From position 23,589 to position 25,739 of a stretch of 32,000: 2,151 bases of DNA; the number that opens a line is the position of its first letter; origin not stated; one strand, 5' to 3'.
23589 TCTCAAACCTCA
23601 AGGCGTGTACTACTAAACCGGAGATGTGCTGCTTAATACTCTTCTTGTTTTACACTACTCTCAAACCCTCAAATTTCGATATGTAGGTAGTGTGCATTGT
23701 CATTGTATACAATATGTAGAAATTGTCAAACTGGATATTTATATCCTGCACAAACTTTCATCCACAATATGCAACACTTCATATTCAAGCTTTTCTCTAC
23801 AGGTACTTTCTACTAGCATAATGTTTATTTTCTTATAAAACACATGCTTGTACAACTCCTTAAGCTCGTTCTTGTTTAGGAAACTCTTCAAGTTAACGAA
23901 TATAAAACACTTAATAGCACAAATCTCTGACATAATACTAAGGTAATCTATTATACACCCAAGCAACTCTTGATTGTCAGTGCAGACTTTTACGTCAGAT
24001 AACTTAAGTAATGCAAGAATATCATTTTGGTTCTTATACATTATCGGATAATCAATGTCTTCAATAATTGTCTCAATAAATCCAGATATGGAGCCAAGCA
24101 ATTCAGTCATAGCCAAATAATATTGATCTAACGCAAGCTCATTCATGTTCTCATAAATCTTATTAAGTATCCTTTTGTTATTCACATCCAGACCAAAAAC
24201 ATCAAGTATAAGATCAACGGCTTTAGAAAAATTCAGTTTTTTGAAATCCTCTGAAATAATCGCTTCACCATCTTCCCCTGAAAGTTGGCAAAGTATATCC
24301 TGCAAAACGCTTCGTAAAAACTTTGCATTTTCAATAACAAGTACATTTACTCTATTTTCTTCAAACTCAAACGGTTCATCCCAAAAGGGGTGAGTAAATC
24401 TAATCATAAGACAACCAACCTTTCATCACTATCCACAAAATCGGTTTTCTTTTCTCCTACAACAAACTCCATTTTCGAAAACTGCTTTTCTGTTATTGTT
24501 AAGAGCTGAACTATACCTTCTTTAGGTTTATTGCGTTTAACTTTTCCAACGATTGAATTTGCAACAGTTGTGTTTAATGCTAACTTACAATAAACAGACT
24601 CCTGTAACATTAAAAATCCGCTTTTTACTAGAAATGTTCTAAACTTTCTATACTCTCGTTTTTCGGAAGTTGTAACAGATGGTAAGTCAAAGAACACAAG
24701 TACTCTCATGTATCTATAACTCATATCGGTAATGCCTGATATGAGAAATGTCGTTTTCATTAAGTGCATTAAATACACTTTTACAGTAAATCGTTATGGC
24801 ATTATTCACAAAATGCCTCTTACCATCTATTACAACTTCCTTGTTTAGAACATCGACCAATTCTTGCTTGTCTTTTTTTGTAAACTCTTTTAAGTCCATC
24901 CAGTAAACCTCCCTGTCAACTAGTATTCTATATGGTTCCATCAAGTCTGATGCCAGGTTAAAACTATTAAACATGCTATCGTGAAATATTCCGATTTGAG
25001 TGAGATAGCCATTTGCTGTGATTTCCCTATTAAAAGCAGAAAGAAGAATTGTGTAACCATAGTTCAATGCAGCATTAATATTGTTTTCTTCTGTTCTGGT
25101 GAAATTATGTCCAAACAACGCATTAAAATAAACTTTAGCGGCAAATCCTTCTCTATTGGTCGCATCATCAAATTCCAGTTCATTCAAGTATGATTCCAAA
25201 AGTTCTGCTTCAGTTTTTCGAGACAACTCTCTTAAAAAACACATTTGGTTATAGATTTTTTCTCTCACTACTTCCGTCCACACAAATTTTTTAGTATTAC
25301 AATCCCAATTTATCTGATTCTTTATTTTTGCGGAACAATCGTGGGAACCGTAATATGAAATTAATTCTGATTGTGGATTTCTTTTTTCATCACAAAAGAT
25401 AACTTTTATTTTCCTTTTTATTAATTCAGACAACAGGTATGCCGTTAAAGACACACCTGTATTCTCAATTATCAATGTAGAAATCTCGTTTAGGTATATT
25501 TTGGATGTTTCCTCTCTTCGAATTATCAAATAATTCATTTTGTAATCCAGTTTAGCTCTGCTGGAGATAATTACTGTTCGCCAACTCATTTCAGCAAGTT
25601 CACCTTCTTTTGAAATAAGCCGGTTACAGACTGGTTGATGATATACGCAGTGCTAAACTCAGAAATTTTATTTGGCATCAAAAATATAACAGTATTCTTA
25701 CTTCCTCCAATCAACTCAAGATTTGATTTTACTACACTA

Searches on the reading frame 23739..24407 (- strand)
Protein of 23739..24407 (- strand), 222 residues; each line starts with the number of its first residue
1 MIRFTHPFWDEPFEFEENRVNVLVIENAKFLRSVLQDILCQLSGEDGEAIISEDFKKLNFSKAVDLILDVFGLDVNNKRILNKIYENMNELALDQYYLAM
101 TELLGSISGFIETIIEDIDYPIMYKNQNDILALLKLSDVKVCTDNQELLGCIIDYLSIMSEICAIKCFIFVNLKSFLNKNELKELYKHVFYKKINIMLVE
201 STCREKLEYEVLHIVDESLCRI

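Call 5: search_protein_families(library=ncbifam, proteins=[window:23739-24407:-])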
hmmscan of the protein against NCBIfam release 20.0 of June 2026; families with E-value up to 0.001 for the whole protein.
window:23739-24407:- (222 aa): 1 family
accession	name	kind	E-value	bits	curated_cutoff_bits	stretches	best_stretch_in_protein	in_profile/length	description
TIGR01866.1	cas_Csn2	equivalog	5.7e-54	183.1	35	1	4-222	2-222/222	type II-A CRISPR-associated protein Csn2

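Call 9: find_encoding_contigs(protein=window:23739-24407:-, flank=10000, max_places=10)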
Protein window:23739-24407:- (222 aa): 24 contigs read that carry it; 10 places shown.
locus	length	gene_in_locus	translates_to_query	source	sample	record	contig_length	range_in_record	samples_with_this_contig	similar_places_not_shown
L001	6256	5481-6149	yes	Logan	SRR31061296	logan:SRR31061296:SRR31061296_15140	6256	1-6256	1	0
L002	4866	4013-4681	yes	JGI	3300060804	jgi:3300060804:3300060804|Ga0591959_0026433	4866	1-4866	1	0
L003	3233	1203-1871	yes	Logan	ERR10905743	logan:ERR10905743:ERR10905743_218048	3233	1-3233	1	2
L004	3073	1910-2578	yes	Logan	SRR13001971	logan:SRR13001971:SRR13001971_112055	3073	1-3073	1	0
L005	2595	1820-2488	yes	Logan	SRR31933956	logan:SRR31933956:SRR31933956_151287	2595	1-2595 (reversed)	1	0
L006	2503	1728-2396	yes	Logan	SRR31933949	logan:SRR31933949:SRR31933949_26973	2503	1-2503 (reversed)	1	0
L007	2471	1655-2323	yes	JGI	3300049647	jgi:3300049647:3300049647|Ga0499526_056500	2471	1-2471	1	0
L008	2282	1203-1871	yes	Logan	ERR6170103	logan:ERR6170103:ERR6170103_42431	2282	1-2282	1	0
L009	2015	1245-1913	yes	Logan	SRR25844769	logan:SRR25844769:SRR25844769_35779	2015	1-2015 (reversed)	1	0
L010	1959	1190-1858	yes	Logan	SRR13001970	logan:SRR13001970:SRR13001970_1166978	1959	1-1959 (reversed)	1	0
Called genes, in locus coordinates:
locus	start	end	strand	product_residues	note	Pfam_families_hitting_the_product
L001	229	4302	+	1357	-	PF16593:Cas9-BH, PF16592:Cas9_REC, PF13395:HNH_4, PF22702:Cas9_RuvC, PF16595:Cas9_PI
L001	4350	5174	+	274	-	PF01867:Cas_Cas1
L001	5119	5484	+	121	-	PF09827:CRISPR_Cas2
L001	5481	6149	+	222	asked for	PF09711:Cas_Csn2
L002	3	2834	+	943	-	?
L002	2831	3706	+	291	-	PF01867:Cas_Cas1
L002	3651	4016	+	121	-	PF09827:CRISPR_Cas2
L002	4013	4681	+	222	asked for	PF09711:Cas_Csn2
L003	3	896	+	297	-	?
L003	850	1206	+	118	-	PF09827:CRISPR_Cas2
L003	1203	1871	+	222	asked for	PF09711:Cas_Csn2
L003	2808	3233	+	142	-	?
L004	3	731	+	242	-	?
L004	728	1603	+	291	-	PF01867:Cas_Cas1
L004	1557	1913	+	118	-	PF09827:CRISPR_Cas2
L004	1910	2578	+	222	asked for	PF09711:Cas_Csn2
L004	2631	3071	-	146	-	?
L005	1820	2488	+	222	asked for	PF09711:Cas_Csn2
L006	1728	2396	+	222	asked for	PF09711:Cas_Csn2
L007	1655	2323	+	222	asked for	PF09711:Cas_Csn2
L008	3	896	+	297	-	?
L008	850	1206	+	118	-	PF09827:CRISPR_Cas2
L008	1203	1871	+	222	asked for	PF09711:Cas_Csn2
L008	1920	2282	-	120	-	?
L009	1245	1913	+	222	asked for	PF09711:Cas_Csn2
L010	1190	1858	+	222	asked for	PF09711:Cas_Csn2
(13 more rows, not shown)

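Call 39: search_solved_structures(query=window:23739-24407:-, max_evalue=0.001)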
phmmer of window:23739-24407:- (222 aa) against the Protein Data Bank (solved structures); distinct sequences matched with E-value up to 0.001: 7.
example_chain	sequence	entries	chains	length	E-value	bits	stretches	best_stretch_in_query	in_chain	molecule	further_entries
3toc_A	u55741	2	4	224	4.9e-07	33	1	9-209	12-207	Putative uncharacterized protein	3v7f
9vj8_A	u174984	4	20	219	1.1e-05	28.6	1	7-204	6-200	Type II-A CRISPR-associated protein Csn2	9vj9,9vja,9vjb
3s5u_A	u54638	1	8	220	1.2e-05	28.5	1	5-204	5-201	Putative uncharacterized protein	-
9h72_O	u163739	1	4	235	4.9e-05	26.5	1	7-207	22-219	CRISPR-associated protein Csn2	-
6qxf_A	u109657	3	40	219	5.4e-05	26.4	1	7-207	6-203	CRISPR-associated protein Csn2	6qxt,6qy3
9hp8_O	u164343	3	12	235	6.5e-05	26.1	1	7-206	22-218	CRISPR-associated protein Csn2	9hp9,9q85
3qhq_A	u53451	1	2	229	7.3e-05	25.9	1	1-201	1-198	Sag0897 family CRISPR-associated protein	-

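Call 43: search_protein_families(library=phrogs, proteins=[L004:2631-3071:-, L008:1920-2282:-, L003:2808-3233:+], max_evalue=0.01)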
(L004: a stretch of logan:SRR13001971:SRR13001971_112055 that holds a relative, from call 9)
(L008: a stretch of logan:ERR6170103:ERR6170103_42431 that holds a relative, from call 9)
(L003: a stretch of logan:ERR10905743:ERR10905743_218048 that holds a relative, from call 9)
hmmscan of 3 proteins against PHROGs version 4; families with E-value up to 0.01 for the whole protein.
L004:2631-3071:- (146 aa): 1 family
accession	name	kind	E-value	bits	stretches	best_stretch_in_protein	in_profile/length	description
phrog_606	-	head and packaging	3.7e-08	34.6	1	14-126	28-153/167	terminase small subunit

L008:1920-2282:- (120 aa): 0 families

L003:2808-3233:+ (142 aa): 0 families

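Call 44: search_protein_families(library=pfam, proteins=[L004:2631-3071:-, L008:1920-2282:-, L003:2808-3233:+, L011:13582-14148:-], max_evalue=0.01)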
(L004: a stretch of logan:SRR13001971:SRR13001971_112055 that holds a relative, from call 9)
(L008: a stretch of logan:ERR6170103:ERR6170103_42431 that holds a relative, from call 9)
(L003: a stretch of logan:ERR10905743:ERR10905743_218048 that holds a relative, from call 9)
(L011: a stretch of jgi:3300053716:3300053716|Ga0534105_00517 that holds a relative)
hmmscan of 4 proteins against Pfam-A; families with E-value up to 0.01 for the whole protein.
L004:2631-3071:- (146 aa): 3 families
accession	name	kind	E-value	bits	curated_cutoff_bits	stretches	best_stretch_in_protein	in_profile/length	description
PF16677.11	GP3_package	-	1.2e-08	35.5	29.4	1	11-108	6-104/105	DNA-packaging protein gp3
PF13560.12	HTH_31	-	0.00067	20.3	27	1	36-73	16-53/64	Helix-turn-helix domain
PF13022.12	HTH_Tnp_1_2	-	0.009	16.6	27.9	0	23-70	16-62/122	Helix-turn-helix of insertion element transposase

L008:1920-2282:- (120 aa): 0 families

L003:2808-3233:+ (142 aa): 0 families

L011:13582-14148:- (188 aa): 1 family
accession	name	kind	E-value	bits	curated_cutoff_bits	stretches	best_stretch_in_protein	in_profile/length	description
PF02311.25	AraC_binding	-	0.0087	16.2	21.1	0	26-84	19-74/135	AraC-like ligand binding domain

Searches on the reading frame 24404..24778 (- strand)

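Call 5: search_protein_families(library=ncbifam, proteins=[window:24404-24778:-])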
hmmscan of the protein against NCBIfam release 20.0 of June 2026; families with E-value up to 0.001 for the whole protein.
window:24404-24778:- (124 aa): 1 family
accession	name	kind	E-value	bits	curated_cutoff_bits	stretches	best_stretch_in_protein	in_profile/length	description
TIGR01573.1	cas2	equivalog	5.7e-22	77.8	24.5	1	24-119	1-92/96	CRISPR-associated endonuclease Cas2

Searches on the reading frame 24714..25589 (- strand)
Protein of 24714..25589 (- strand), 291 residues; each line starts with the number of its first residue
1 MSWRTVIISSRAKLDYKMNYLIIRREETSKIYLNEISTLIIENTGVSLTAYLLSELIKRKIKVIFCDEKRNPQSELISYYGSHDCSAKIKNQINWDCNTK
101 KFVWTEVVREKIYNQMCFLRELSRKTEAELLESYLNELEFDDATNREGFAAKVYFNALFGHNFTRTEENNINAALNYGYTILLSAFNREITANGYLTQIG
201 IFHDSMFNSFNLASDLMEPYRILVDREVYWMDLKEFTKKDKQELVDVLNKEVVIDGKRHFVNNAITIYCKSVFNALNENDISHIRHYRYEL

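Call 5: search_protein_families(library=ncbifam, proteins=[window:24714-25589:-])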
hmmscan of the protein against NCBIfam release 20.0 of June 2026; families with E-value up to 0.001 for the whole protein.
window:24714-25589:- (291 aa): 8 families
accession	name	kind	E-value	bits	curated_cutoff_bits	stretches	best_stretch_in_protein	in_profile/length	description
TIGR03639.1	cas1_NMENI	exception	9.6e-92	307.2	120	1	3-272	1-277/278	type II CRISPR-associated endonuclease Cas1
TIGR00287.1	cas1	equivalog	1.7e-26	93.1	71.7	1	12-230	9-252/327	CRISPR-associated endonuclease Cas1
NF049935.1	cas4g_cas1g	exception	2.8e-15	55.8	560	1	10-224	222-459/546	CRISPR-associated endonuclease Cas4g/Cas1g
TIGR04329.1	cas1_PREFRAN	exception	5.4e-15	55.3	300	1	6-241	10-260/317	type V CRISPR-associated endonuclease Cas1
TIGR04093.1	cas1_CYANO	exception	2.1e-11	43.4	385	1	26-229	30-253/334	type I-D CRISPR-associated endonuclease Cas1d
TIGR03640.1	cas1_DVULG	exception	2.4e-09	36.8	385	1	29-229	32-259/340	type I-C CRISPR-associated endonuclease Cas1c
TIGR03641.1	cas1_HMARI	exception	2.7e-06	26.9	304.1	1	5-240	2-255/324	type I-B CRISPR-associated endonuclease Cas1b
TIGR03983.1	cas1_MYXAN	equivalog_domain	8.1e-06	25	358.05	1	164-227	199-263/347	type I-MYXAN CRISPR-associated endonuclease Cas1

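Call 44: search_protein_families(library=pfam, proteins=[L011:13582-14148:-], max_evalue=0.01)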
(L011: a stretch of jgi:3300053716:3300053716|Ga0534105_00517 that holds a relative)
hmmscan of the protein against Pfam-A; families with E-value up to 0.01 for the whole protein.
L011:13582-14148:- (188 aa): 1 family
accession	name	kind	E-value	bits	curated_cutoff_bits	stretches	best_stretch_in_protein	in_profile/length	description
PF02311.25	AraC_binding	-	0.0087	16.2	21.1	0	26-84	19-74/135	AraC-like ligand binding domain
